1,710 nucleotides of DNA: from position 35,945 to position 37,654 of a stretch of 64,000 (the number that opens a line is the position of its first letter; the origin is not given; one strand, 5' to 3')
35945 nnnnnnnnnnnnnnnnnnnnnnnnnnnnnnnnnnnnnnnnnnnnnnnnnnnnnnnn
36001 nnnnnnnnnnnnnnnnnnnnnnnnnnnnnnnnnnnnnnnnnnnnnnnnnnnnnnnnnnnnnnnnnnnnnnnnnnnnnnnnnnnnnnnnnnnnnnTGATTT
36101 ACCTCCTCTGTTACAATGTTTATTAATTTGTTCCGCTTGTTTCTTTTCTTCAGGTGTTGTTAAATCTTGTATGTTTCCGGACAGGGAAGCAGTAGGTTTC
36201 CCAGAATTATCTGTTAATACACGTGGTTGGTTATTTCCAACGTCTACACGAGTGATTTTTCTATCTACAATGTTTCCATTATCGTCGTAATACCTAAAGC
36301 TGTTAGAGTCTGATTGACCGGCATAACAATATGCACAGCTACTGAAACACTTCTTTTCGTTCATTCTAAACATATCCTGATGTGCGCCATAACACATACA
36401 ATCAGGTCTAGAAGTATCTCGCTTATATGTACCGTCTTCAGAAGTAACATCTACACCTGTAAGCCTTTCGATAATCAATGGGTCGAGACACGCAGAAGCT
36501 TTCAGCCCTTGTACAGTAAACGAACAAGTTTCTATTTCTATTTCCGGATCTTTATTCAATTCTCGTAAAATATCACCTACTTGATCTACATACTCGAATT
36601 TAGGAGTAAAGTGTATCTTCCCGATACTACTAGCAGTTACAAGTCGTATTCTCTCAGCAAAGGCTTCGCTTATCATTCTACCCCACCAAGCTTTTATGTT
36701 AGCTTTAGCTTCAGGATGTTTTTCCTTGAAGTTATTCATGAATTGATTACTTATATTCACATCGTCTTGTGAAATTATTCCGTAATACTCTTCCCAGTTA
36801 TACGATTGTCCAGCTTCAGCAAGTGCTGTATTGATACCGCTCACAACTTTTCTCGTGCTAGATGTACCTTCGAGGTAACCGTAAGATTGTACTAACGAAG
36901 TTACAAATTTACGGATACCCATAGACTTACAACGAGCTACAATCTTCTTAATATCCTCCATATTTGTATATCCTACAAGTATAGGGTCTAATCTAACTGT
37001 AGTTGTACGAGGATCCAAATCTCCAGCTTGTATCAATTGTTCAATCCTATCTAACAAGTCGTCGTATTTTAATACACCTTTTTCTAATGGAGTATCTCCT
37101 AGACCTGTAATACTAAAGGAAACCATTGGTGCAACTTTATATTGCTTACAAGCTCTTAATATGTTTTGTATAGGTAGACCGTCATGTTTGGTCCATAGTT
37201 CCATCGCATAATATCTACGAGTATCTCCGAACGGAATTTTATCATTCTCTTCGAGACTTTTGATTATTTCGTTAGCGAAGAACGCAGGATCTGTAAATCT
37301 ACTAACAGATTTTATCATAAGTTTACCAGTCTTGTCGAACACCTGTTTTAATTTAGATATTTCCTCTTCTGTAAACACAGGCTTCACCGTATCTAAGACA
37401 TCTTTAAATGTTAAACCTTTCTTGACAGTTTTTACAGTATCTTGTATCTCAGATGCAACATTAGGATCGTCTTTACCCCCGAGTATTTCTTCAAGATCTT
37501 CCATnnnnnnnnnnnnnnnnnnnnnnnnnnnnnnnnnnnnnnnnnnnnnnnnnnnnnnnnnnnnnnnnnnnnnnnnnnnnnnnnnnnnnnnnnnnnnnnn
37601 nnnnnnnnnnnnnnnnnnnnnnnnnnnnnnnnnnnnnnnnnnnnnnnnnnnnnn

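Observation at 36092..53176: A single ~5,694-codon ORF (17.1 kb) fusing polymerase, protease-like, nuclease-like and Fe-S-like modules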

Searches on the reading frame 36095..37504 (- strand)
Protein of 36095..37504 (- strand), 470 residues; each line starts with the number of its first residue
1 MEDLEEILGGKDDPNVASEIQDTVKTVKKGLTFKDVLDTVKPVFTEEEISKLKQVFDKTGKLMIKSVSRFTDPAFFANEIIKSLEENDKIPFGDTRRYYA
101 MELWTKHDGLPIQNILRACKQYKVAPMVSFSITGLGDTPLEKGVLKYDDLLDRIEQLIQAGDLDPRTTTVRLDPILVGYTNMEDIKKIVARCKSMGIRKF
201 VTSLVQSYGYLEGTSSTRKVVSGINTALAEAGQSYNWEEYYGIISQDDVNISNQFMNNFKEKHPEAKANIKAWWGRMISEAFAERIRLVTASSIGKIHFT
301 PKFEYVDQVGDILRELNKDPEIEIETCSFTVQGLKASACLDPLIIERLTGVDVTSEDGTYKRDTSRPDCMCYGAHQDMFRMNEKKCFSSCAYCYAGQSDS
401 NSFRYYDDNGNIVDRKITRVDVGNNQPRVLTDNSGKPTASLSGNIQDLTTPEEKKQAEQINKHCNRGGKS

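Call 30: search_solved_structures(query=window:36095-37504:-, max_evalue=1, show_alignments=1)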
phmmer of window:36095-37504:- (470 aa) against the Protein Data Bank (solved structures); distinct sequences matched with E-value up to 1: 3.
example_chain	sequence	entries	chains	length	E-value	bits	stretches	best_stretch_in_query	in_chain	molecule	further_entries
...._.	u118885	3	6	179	0.11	14.7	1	89-167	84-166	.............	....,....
9k2l_A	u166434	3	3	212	0.15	14.3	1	89-167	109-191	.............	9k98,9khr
6rfq_k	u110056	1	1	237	0.29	13.3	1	36-88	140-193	Subunit N7BML assembly factor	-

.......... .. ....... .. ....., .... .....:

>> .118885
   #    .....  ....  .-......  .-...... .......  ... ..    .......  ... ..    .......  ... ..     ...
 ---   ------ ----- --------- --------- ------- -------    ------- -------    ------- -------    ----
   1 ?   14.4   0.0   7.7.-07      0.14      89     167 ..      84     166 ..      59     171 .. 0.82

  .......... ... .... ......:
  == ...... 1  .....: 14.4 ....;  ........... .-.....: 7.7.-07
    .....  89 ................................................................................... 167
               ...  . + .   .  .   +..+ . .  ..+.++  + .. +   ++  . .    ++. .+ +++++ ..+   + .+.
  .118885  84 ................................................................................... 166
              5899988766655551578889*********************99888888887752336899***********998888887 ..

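Call 45: search_protein_families(library=phrogs, proteins=[window:36095-37504:-], max_evalue=0.001)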
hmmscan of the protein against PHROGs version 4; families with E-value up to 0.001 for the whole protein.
window:36095-37504:- (470 aa): 0 families

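Call 46: search_protein_families(library=ncbifam, proteins=[window:36095-37504:-], max_evalue=0.01)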
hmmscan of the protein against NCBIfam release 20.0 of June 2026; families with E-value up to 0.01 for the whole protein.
window:36095-37504:- (470 aa): 0 families

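Call 47: find_homologous_proteins(query=window:36095-37504:-, max_evalue=0.001)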
Query window:36095-37504:- (470 aa): 20 proteins with E <= 0.001 among 8000 candidates.
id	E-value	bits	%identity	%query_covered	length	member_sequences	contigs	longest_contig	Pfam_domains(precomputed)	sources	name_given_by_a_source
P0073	1.1e-265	900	94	91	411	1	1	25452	PF08902.17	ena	-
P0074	8.8e-153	528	73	67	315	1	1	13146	PF08902.17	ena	-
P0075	2.5e-142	493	55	90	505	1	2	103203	PF08902.17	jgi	jgi:hypothetical protein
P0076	1.1e-138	481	56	83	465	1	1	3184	PF08902.17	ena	-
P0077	7.2e-134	465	51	87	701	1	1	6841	PF13538.13,PF08902.17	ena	-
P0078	4.7e-126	440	64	63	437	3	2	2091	PF08902.17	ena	-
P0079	9.0e-118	412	59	63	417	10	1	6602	PF13604.13,PF13245.13,PF08902.17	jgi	jgi:hypothetical protein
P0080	6.7e-102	360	54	66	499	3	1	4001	PF08719.18,PF08902.17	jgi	jgi:predicted NAD-dependent protein-ADP-ribosyltransferase YbiA (DUF1768 family)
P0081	1.3e-97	346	54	66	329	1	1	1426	-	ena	-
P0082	7.6e-90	320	60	52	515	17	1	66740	-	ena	-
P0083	1.2e-77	280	52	54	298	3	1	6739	-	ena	-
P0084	2.1e-59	220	49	45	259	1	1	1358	PF08902.17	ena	-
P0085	2.7e-58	216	47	50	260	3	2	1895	-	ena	-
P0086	2.3e-47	180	70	23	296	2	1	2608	PF08902.17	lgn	-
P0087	1.4e-41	161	30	78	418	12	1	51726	PF08902.17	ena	-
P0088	8.9e-36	142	28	87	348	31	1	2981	PF08902.17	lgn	-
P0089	8.6e-35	139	29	82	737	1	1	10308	PF13538.13,PF08719.18,PF08902.17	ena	-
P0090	6.1e-28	116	27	71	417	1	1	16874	PF08902.17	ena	-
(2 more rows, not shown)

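Call 48: find_encoding_contigs(protein=P0073, flank=10000, max_places=3)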
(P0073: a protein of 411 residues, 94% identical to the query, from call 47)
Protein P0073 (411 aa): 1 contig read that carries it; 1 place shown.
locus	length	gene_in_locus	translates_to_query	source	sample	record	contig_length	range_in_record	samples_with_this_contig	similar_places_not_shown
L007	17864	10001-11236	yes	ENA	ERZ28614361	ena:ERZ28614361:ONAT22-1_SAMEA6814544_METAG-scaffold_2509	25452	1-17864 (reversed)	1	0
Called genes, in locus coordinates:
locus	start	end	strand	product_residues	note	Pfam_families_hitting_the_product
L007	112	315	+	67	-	-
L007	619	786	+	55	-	-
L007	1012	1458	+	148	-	-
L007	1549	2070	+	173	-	-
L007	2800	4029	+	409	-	-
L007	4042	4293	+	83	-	-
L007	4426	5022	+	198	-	-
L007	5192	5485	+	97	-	-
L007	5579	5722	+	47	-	-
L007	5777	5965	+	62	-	-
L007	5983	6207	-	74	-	-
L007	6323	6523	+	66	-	-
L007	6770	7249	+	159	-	-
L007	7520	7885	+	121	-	-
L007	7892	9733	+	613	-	-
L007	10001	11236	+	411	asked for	PF08902:DUF1848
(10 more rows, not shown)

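Call 49: find_encoding_contigs(protein=P0075, flank=10000, max_places=2)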
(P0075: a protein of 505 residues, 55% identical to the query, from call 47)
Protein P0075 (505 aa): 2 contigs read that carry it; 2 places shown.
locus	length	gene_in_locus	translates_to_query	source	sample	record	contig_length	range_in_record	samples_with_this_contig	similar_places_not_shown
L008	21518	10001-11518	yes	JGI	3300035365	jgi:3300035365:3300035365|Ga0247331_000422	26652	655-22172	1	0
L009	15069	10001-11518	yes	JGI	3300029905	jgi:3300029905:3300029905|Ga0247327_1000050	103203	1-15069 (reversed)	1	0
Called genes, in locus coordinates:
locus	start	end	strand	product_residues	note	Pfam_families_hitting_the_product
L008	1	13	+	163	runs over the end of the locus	-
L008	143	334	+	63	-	-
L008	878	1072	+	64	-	-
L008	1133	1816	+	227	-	-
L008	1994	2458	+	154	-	-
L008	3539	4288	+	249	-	-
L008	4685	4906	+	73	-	-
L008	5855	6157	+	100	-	-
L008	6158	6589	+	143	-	-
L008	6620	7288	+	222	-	-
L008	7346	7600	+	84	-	-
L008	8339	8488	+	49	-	-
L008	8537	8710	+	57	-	-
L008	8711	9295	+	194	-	PF13245:AAA_19, PF13604:AAA_30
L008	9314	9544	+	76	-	-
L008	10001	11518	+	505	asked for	PF08902:DUF1848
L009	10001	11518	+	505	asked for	PF08902:DUF1848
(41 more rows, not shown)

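Call 62: predict_structure(alignment_id=A2)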
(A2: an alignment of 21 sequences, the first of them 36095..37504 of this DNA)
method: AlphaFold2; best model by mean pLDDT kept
length: 470 residues; sequences in the alignment: 21
mean_pLDDT: 74.8   pTM: 0.76
mean pLDDT of the five models: 74.8, 74.1, 72.6, 72.4, 72.1
residues with pLDDT >= 90: 146; 70-90: 177; 50-70: 60; < 50: 87
segments of 3 or more residues with pLDDT < 50: 1-6, 8-11, 16-29, 364-368, 382-392, 394-396, 424-449, 459-470
pLDDT, mean of each block of 10 residues (from residue 1): 43 46 35 79 94 89 76 81 95 91 82 94 92 71 79 92 93 85 91 94 72 65 81 91 95 95 89 78 88 87 92 93 83 76 88 80 53 63 47 49 71 79 44 33 40 50 33
secondary structure, 60 per line:
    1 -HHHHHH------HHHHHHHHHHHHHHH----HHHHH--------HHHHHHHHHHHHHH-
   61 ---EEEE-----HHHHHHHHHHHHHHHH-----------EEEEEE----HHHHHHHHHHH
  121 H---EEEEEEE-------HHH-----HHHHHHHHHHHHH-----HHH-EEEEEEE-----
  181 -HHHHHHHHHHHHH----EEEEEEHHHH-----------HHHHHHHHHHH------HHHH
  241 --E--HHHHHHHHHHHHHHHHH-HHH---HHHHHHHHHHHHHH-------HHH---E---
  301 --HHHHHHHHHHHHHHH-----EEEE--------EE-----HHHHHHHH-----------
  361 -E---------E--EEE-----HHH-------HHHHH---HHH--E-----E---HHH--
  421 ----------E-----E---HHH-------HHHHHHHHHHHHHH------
elements in order: H2-7 H14-28 H33-37 H46-59 E64-67 H73-88 E100-105 H110-121 E125-131 H147-159 E169-175 H182-194 E199-204 H205-208 H220-230 H237-240 H246-262 H270-283 H303-317 E323-326 H342-349 E375-377 H393-397 H451-464

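Call 64: fold_search(model_id=the predicted structure, library=pdb)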
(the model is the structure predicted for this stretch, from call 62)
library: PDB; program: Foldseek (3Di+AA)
matches with E <= 10: 1533; with E <= 0.001: 5
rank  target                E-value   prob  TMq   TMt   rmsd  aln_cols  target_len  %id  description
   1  3ho8_C                4.4e-04  0.89  0.18  0.10  13.1       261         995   10  Crystal Structure of S. aureus Pyruvate Carboxylase in complex with Coenzyme A (released 2009-06-30)
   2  3bg5_B                5.6e-04  0.91  0.18  0.10  12.1       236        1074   11  Crystal Structure of Staphylococcus Aureus Pyruvate Carboxylase (released 2008-02-26)
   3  3b8i_B                8.4e-04  0.97  0.20  0.30  10.0       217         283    9  Crystal Structure of Oxaloacetate Decarboxylase from Pseudomonas Aeruginosa (PA4872) in complex with oxalate and Mg2+. (released 2008-01-01)
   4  5vyz_C                9.0e-04  0.85  0.19  0.10  12.3       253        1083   12  Crystal structure of Lactococcus lactis pyruvate carboxylase in complex with cyclic-di-AMP (released 2017-08-16)
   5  7zyy_A                9.5e-04  0.82  0.18  0.10  11.0       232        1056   12  Cryo-EM structure of Lactococcus lactis pyruvate carboxylase with acetyl-CoA (released 2022-10-12)
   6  3bg5_C                1.1e-03  0.84  0.19  0.10  13.3       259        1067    9  Crystal Structure of Staphylococcus Aureus Pyruvate Carboxylase (released 2008-02-26)
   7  3bg5_D                1.3e-03  0.82  0.18  0.10  13.4       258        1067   10  Crystal Structure of Staphylococcus Aureus Pyruvate Carboxylase (released 2008-02-26)
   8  1qo5_H                1.4e-03  0.90  0.19  0.23  11.8       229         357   12  Fructose 1,6-bisphosphate Aldolase from Human Liver Tissue (released 2000-11-05)
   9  3fa4_B                1.4e-03  0.96  0.19  0.28  10.8       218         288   12  Crystal structure of 2,3-dimethylmalate lyase, a PEP mutase/isocitrate lyase superfamily member, triclinic crystal for (released 2009-01-27)
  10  3uzj_B                1.4e-03  0.87  0.17  0.27  10.3       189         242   14  Designed protein KE59 R13 3/11H with benzotriazole (released 2012-06-06)
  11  8uy1_C                1.4e-03  0.85  0.22  0.19  15.0       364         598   12  Methylenetetrahydrofolate reductase from Chaetomium thermophilum DSM 1495, Active (R) State (released 2024-06-19)
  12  8gk8_A                1.6e-03  0.84  0.18  0.10  12.5       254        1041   10  R21A Staphylococcus aureus pyruvate carboxylase (released 2023-08-30)
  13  1s2w                  1.7e-03  0.96  0.20  0.33   8.2       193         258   10  Crystal structure of phosphoenolpyruvate mutase in high ionic strength (released 2004-05-04)
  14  2dua                  1.8e-03  0.97  0.20  0.29   8.3       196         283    9  Crystal Structure of Phosphonopyruvate Hydrolase Complex with Oxalate and Mg++ (released 2006-10-03)
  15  1pym_A                1.9e-03  0.96  0.19  0.29  11.0       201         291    8  PHOSPHOENOLPYRUVATE MUTASE FROM MOLLUSK IN WITH BOUND MG2-OXALATE (released 1999-07-21)
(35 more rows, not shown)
